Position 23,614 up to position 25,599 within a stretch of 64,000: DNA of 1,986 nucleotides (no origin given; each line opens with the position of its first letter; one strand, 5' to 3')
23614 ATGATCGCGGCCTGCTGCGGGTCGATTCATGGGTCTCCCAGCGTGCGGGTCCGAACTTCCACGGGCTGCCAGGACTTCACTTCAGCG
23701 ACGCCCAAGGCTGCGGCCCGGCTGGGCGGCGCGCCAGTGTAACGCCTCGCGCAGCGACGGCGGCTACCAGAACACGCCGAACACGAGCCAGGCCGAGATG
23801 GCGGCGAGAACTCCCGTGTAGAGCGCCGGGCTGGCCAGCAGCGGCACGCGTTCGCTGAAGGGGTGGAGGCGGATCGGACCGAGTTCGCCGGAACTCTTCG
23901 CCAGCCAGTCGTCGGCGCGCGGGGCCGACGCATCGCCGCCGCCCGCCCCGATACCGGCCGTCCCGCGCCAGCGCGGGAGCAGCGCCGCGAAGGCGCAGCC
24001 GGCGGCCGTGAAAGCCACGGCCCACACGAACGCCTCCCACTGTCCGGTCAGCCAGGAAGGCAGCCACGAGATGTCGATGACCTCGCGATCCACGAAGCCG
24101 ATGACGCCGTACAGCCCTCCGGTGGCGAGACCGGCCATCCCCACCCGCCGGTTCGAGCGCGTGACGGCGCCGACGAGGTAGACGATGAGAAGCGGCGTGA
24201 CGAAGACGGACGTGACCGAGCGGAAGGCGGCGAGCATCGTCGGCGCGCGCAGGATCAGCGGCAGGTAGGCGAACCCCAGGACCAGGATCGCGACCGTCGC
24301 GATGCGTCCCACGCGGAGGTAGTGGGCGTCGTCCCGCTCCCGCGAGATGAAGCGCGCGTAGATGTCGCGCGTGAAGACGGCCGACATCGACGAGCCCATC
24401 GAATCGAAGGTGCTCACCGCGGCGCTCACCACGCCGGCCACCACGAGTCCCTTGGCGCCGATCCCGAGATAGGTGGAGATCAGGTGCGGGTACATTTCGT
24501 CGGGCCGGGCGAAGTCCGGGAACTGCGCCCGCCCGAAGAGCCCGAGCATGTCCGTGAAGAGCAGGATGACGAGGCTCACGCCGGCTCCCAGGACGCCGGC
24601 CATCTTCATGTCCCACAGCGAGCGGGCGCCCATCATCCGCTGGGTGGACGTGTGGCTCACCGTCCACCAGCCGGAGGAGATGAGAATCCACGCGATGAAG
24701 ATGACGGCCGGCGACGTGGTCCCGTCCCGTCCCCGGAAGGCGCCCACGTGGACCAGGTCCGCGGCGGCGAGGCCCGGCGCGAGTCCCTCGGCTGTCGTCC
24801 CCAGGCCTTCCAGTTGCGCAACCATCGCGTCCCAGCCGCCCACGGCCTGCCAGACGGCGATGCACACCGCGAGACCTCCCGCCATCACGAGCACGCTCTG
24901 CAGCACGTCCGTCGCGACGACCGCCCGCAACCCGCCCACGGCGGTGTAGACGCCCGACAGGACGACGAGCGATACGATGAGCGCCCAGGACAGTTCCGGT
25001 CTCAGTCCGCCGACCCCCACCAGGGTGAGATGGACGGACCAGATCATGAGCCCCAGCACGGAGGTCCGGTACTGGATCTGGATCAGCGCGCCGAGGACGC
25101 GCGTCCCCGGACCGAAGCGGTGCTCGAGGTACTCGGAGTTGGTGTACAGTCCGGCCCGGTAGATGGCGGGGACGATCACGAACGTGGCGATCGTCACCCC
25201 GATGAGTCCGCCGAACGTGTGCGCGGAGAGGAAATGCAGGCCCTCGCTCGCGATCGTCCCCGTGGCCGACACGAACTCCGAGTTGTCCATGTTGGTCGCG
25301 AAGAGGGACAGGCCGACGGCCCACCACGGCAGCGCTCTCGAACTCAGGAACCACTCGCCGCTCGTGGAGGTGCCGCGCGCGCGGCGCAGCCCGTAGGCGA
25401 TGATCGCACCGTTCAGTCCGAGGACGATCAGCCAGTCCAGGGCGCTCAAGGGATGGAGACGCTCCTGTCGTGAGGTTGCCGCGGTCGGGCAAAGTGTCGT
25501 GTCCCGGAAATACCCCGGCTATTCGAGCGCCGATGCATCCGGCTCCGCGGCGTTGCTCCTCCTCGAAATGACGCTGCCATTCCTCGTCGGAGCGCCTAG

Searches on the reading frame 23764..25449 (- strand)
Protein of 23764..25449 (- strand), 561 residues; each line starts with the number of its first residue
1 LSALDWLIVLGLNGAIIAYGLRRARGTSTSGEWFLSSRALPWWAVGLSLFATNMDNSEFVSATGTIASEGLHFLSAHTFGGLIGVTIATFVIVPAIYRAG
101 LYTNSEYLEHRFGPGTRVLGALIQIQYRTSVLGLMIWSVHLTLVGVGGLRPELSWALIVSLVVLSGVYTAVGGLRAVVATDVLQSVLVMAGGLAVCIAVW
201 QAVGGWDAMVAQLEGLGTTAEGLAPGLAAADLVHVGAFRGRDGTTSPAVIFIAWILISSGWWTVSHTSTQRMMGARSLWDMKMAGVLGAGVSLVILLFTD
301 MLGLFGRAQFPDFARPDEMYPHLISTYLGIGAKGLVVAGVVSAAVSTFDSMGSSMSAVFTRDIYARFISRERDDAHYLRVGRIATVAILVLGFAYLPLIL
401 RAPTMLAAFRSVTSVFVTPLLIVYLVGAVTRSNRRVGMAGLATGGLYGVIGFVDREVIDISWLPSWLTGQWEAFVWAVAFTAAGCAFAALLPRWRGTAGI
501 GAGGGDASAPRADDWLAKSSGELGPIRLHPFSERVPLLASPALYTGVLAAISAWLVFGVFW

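Call 16: find_homologous_proteins(query=window:23764-25449:-, max_evalue=1e-50)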
Query window:23764-25449:- (561 aa): 399 proteins with E <= 1e-50 among 8000 candidates; the best 120 are listed.
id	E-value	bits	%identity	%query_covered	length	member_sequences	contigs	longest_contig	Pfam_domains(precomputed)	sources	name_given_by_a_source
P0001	0.0e+0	1141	93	100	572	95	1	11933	PF00474.24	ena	-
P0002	0.0e+0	1094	89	100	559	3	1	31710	PF00474.24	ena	-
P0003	0.0e+0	1071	87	100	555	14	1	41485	PF00474.24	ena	-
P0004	0.0e+0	1065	87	100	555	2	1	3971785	PF00474.24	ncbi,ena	-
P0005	0.0e+0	1060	87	100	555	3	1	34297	PF00474.24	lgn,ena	-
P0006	0.0e+0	1052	86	100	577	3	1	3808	PF00474.24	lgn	-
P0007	0.0e+0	1045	85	100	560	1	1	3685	PF00474.24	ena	-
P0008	0.0e+0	1037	85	100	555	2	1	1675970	PF00474.24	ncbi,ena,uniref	ncbi:sodium:solute symporter family transporter [Candidatus Palauibacter sp.]|uniref:sodium:solute s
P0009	0.0e+0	1025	84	100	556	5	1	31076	PF00474.24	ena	-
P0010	5.7e-290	981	95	85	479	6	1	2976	PF00474.24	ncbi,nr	ncbi:MAG: hypothetical protein F4Z33_02505 [Gemmatimonadales bacterium]|nr:hypothetical protein [Gem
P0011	8.1e-270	914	98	78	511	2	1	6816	PF00474.24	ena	-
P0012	9.2e-258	875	71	100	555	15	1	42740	PF00474.24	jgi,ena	jgi:SSS family solute:Na+ symporter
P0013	7.3e-225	766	63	100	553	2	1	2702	PF00474.24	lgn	-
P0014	1.7e-218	745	62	100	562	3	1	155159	PF00474.24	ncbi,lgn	-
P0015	1.2e-216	739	96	45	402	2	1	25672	PF00474.24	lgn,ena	-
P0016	3.0e-215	734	62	97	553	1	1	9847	PF00474.24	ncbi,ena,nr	ncbi:MAG: hypothetical protein OEU54_13920 [Gemmatimonadota bacterium]|nr:hypothetical protein [Gemm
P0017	5.1e-215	734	63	97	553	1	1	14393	PF00474.24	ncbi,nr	ncbi:MAG: hypothetical protein MJB57_09290 [Gemmatimonadetes bacterium]|nr:hypothetical protein [Gem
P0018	7.3e-215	733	62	97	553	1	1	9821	PF00474.24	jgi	-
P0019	2.8e-198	678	67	81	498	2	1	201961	PF00474.24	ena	-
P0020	1.9e-186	639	54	100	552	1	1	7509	PF00474.24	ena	-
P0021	9.7e-186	637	55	100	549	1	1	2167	PF00474.24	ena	-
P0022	2.6e-184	632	55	100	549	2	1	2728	PF00474.24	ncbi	-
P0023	6.0e-184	631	54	100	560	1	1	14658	PF00474.24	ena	-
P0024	8.2e-184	631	54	100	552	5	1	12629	PF00474.24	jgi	jgi:SSS family solute:Na+ symporter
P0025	2.1e-182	626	54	100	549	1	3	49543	PF00474.24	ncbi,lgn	-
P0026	2.0e-181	623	53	100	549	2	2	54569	PF00474.24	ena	-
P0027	3.5e-181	622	52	100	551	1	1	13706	PF00474.24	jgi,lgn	-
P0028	3.6e-181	622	53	100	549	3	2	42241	PF00474.24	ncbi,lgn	-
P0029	3.0e-180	619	54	100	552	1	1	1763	PF00474.24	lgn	-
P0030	1.9e-179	616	52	100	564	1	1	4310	PF00474.24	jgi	-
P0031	4.6e-179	615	51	100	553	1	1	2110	PF00474.24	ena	-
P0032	6.3e-179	614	53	100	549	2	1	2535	PF00474.24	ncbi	-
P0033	2.8e-178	612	51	100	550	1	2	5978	PF00474.24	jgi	jgi:SSS family solute:Na+ symporter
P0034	2.9e-178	612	51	100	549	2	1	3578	PF00474.24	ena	-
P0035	3.0e-178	612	52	99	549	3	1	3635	PF00474.24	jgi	jgi:SSS family solute:Na+ symporter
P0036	4.3e-178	612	53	100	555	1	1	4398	PF00474.24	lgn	-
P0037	1.1e-177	610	53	100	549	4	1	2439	PF00474.24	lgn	-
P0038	1.1e-177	610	53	100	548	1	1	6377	PF00474.24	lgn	-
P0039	6.5e-177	608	52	100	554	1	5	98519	PF00474.24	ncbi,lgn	-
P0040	3.8e-176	605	54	100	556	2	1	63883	PF00474.24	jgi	jgi:SSS family solute:Na+ symporter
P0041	7.6e-176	604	52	100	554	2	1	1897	PF00474.24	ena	-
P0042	1.0e-175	604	53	98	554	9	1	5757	PF00474.24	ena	-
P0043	1.2e-175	604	51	100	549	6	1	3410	PF00474.24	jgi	jgi:SSS family solute:Na+ symporter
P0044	1.4e-175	603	50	100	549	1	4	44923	PF00474.24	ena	-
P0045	1.6e-175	603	51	99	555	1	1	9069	PF00474.24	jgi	jgi:SSS family solute:Na+ symporter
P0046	1.7e-175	603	52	100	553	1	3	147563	PF00474.24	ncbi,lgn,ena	-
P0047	1.8e-175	603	51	100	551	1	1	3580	PF00474.24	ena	-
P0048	4.0e-175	602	52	100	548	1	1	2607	PF00474.24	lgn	-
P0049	5.8e-175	601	51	100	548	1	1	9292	PF00474.24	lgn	-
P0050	7.8e-175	601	51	100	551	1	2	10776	PF00474.24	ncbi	-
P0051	9.3e-175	601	52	100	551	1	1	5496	PF00474.24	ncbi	-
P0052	9.8e-175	601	52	100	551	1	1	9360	PF00474.24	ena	-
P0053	1.7e-174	600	51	100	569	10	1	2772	PF00474.24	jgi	jgi:SSS family solute:Na+ symporter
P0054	2.4e-174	599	50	100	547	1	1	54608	PF00474.24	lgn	-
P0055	2.5e-174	599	51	100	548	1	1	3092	PF00474.24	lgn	-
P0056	5.6e-174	598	53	100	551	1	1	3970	PF00474.24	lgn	-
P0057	6.2e-174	598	50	99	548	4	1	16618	PF00474.24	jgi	jgi:SSS family solute:Na+ symporter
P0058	6.8e-174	598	52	100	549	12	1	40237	PF00474.24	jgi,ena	jgi:SSS family solute:Na+ symporter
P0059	1.4e-173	597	50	100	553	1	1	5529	PF00474.24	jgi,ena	jgi:SSS family solute:Na+ symporter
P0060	1.4e-173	597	50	100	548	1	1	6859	PF00474.24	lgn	-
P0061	1.8e-173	596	51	100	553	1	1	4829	PF00474.24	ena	-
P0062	2.0e-173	596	51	100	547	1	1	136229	PF00474.24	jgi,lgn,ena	jgi:solute:Na+ symporter, SSS family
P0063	2.3e-173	596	50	99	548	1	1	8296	PF00474.24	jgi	jgi:SSS family solute:Na+ symporter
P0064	2.9e-173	596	51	100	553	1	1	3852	PF00474.24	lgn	-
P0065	4.8e-173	595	51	100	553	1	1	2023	PF00474.24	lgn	-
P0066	6.8e-173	595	50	100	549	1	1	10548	PF00474.24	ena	-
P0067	6.9e-173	594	50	100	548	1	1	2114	PF00474.24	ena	-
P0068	7.1e-173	594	51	100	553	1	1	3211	PF00474.24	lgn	-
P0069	7.5e-173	594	50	99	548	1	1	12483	PF00474.24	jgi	jgi:SSS family solute:Na+ symporter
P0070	7.9e-173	594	52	100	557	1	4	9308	PF00474.24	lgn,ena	-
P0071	8.1e-173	594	51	100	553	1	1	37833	PF00474.24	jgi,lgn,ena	-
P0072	1.2e-172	594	52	100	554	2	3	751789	PF00474.24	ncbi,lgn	-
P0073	1.3e-172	594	51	100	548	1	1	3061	PF00474.24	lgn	-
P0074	1.4e-172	593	50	100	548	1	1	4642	PF00474.24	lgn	-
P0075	1.8e-172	593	50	100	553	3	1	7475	PF00474.24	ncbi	-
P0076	1.8e-172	593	48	100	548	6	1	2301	PF00474.24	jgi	-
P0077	2.7e-172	593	51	100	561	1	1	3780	PF00474.24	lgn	-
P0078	2.8e-172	593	51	99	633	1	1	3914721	PF00474.24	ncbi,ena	-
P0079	3.4e-172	592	51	100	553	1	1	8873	PF00474.24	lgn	-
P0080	4.0e-172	592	50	100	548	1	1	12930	PF00474.24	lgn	-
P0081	4.1e-172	592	50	100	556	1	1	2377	PF00474.24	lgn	-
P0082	5.0e-172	592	51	100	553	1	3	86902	PF00474.24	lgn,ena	-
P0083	8.7e-172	591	52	96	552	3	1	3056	PF00474.24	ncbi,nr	ncbi:MAG: sodium/solute symporter [Verrucomicrobiae bacterium]|nr:sodium/solute symporter [Verrucomi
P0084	9.4e-172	591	51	100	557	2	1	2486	PF00474.24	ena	-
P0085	9.4e-172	591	50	99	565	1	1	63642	PF00474.24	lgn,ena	-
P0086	1.3e-171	590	51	100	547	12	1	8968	PF00474.24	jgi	-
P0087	1.7e-171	590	51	100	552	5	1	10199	PF00474.24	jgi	-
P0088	1.9e-171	590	51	97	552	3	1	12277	PF00474.24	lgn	-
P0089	2.3e-171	589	50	99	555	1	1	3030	PF00474.24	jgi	jgi:SSS family solute:Na+ symporter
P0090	2.9e-171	589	51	100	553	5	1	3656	PF00474.24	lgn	-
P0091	5.1e-171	588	48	100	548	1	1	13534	PF00474.24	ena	-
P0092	7.0e-171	588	50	100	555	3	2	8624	PF00474.24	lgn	-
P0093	1.1e-170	587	52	100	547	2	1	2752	PF00474.24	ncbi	-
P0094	1.1e-170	587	50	100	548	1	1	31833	PF00474.24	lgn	-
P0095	1.2e-170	587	50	100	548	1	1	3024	PF00474.24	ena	-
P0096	1.3e-170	587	49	100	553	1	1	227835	PF00474.24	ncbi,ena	-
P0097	1.7e-170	587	50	100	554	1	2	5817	PF00474.24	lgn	-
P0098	1.7e-170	587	50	100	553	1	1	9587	PF00474.24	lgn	-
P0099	2.0e-170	586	50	100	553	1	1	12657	PF00474.24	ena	-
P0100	2.8e-170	586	50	100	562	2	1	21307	PF00474.24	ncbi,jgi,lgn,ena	-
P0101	9.9e-170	584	49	100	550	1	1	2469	PF00474.24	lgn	-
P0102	1.6e-169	583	51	99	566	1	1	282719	PF00474.24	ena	-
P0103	1.7e-169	583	50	97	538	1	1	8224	PF00474.24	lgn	-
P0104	1.9e-169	583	50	100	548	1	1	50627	PF00474.24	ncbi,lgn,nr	ncbi:MAG: hypothetical protein NXI32_02035 [bacterium]|nr:hypothetical protein [bacterium]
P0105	2.2e-169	583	52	100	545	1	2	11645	PF00474.24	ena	-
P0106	5.2e-169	582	50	100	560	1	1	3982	PF00474.24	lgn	-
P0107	6.0e-169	581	52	92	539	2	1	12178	PF00474.24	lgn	-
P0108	8.2e-169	581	50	100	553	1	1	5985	PF00474.24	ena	-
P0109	9.0e-169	581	50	99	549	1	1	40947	PF00474.24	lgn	-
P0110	9.4e-169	581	51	100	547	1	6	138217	PF00474.24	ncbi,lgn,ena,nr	ncbi:MAG: sodium/solute symporter [Planctomycetes bacterium]|nr:sodium/solute symporter [Planctomyce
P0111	1.0e-168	581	50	100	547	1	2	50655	PF00474.24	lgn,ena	-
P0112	1.1e-168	581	51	100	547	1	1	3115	PF00474.24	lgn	-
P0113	1.2e-168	580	51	100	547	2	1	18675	PF00474.24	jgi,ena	-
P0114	1.9e-168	580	52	97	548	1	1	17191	PF00474.24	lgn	-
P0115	1.9e-168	580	51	97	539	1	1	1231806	PF00474.24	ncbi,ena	-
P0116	2.2e-168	580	50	99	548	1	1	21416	PF00474.24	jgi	jgi:solute:Na+ symporter, SSS family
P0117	2.3e-168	580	50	100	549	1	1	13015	PF00474.24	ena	-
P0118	2.5e-168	579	50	100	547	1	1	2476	PF00474.24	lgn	-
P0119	3.2e-168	579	50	100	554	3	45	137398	PF00474.24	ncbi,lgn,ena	-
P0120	3.3e-168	579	50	100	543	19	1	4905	PF00474.24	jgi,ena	-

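Call 17: find_encoding_contigs(protein=P0001, flank=3000, max_places=3)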
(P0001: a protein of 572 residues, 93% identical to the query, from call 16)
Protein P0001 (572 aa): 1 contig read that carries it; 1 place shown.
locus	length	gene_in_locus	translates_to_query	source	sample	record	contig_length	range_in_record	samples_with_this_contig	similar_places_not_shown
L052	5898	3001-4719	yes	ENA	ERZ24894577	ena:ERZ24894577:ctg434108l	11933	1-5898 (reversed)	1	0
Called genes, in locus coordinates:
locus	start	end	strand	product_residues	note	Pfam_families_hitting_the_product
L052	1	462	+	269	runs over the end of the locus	PF00696:AA_kinase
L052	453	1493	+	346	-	PF01118:Semialdhyde_dh, PF02774:Semialdhyde_dhC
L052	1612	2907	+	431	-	PF01053:Cys_Met_Meta_PP, PF00155:Aminotran_1_2, PF01041:DegT_DnrJ_EryC1 (weak), PF00266:Aminotran_5 (weak)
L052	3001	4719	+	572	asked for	PF00474:SSF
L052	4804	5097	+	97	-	PF13937:DUF4212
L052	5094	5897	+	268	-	?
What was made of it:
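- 25447..25466 (-): Shine-Dalgarno AGGAG (25466-25462) and TTG start (25449-25447) of the SSS transporter gene. The element ends 26-27 nt upstream of the Shine-Dalgarno sequence. The same TTG start was called in the ortholog L052 (call 17).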

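Call 18: find_encoding_contigs(protein=P0002, flank=3000, max_places=2)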
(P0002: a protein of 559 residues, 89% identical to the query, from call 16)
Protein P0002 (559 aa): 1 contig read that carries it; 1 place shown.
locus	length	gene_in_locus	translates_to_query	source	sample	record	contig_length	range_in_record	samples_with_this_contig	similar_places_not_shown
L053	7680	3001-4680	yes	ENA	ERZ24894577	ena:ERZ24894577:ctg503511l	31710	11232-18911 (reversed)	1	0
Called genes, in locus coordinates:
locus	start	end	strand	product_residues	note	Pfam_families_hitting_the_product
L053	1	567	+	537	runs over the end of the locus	PF00135:COesterase, PF20434:BD-FAE, PF07859:Abhydrolase_3 (weak)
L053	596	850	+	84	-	-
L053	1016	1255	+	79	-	-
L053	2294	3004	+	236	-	-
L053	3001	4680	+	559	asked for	PF00474:SSF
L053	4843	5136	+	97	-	PF13937:DUF4212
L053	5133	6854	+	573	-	PF00474:SSF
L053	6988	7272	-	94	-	PF21716:dnstrm_HI1420, PF01381:HTH_3 (weak)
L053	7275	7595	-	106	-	PF05973:Gp49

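Call 19: find_encoding_contigs(protein=P0004, flank=3000, max_places=2)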
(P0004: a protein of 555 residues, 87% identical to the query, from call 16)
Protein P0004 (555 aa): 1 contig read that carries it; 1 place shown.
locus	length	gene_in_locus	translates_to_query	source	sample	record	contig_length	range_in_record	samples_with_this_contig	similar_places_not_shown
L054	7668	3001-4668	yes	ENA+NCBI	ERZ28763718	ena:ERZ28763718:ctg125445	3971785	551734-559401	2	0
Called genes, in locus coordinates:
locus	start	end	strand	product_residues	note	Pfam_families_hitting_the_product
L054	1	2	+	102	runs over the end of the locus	PF11731:Cdd1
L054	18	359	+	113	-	PF01035:DNA_binding_1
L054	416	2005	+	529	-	PF00135:COesterase, PF20434:BD-FAE, PF07859:Abhydrolase_3 (weak)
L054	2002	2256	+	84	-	-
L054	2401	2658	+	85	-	-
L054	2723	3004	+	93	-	PF02129:Peptidase_S15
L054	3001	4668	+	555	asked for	PF00474:SSF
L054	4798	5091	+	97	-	PF13937:DUF4212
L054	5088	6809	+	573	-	PF00474:SSF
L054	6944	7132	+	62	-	-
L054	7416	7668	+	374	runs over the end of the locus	PF00753:Lactamase_B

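Call 20: find_encoding_contigs(protein=P0008, flank=3000, max_places=2)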
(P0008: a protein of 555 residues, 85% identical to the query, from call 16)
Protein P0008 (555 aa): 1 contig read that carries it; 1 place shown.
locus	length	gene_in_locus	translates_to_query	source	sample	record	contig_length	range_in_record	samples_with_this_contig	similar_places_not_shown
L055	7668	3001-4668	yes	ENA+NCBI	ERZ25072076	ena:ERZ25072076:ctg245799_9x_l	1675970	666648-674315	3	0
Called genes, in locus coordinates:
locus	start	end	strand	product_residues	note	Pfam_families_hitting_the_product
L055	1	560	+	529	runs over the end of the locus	PF00135:COesterase, PF07859:Abhydrolase_3 (weak), PF20434:BD-FAE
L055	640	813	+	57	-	-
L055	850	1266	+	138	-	PF00578:AhpC-TSA, PF08534:Redoxin (faint)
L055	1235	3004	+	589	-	PF02129:Peptidase_S15, PF08530:PepX_C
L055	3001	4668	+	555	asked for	PF00474:SSF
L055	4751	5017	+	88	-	PF13937:DUF4212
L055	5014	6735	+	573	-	PF00474:SSF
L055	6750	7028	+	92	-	-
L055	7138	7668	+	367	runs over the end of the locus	PF00753:Lactamase_B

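Call 22: find_encoding_contigs(protein=P0011, flank=3000, max_places=2)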
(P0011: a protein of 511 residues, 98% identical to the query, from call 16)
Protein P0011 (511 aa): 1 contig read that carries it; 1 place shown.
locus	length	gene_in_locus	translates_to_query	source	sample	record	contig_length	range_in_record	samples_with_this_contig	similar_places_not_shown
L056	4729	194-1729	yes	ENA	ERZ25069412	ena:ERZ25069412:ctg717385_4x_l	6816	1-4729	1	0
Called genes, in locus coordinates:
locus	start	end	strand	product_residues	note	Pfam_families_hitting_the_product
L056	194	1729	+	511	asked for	PF00474:SSF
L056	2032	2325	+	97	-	PF13937:DUF4212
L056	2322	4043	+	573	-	PF00474:SSF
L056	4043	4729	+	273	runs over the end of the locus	-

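Call 23: find_encoding_contigs(protein=P0015, flank=3000, max_places=2)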
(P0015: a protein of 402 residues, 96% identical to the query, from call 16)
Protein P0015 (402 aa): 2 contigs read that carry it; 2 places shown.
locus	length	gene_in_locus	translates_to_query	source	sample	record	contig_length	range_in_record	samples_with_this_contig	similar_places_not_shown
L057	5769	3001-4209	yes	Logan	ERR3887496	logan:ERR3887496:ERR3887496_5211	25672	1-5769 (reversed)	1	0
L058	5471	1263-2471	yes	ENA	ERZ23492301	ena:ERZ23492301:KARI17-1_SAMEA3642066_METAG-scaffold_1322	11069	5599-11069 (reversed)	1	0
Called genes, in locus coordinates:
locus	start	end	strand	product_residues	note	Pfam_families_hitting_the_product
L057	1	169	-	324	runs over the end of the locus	PF00561:Abhydrolase_1, PF12146:Hydrolase_4 (weak)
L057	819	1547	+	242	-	PF00696:AA_kinase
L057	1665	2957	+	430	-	PF01053:Cys_Met_Meta_PP, PF00155:Aminotran_1_2 (weak), PF01041:DegT_DnrJ_EryC1 (weak), PF00266:Aminotran_5 (weak)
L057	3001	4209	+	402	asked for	PF00474:SSF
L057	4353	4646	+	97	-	PF13937:DUF4212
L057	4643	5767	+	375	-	?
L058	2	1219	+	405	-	?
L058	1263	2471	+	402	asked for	PF00474:SSF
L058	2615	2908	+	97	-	PF13937:DUF4212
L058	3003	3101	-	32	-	-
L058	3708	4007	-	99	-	-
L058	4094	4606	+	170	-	PF00474:SSF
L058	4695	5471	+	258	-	-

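Call 24: find_encoding_contigs(protein=P0010, flank=3000, max_places=2)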
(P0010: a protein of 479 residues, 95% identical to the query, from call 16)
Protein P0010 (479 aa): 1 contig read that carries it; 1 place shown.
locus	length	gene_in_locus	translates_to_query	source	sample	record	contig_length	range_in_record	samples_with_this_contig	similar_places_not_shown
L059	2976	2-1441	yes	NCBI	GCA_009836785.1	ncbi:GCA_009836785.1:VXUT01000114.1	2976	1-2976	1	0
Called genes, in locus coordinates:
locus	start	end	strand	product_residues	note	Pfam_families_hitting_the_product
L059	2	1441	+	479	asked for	PF00474:SSF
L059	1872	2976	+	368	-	PF00474:SSF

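Call 46: find_encoding_contigs(protein=window:23764-25449:-, flank=3000, max_places=6)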
Protein window:23764-25449:- (561 aa): 2 contigs read that carry it; 1 place shown.
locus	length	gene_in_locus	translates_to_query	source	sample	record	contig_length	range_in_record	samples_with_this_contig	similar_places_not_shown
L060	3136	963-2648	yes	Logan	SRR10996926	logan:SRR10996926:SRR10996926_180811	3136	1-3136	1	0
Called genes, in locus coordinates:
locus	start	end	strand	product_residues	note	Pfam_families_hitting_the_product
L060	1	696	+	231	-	?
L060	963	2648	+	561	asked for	PF00474:SSF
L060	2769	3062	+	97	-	PF13937:DUF4212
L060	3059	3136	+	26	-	?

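Call 47: search_protein_families(library=ncbifam, proteins=[window:23764-25449:-])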
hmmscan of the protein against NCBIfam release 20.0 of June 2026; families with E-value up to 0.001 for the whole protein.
window:23764-25449:- (561 aa): 6 families
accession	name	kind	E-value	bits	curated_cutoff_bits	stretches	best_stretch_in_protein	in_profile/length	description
TIGR00813.1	sss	superfamily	5.6e-52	177.2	184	1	34-444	2-411/411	sodium/solute symporter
NF007790.0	PRK10484.1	equivalog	3.7e-41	141.6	401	1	15-435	17-434/527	solute:sodium symporter family transporter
TIGR02119.1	panF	equivalog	1.4e-22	80.3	328.05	1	11-424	14-414/471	sodium/pantothenate symporter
TIGR02121.1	Na_Pro_sym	equivalog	5.4e-11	41.9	515.5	1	16-392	14-379/488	sodium/proline symporter PutP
TIGR03648.1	Na_symport_lg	subfamily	6.6e-10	38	320.75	2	27-195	21-187/547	VC_2705 family sodium/solute symporter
NF046076.1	monocarbox_MctP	equivalog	3.3e-07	29.4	625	1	132-454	138-440/481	monocarboxylate uptake permease MctP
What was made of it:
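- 23764..25449 (-): Sodium:solute symporter (SSF) gene downstream of the insertion. Pfam PF00474 is precomputed on the homologs found in calls 16 and 17, and the window protein scores 177 bits against TIGR00813 (call 47).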
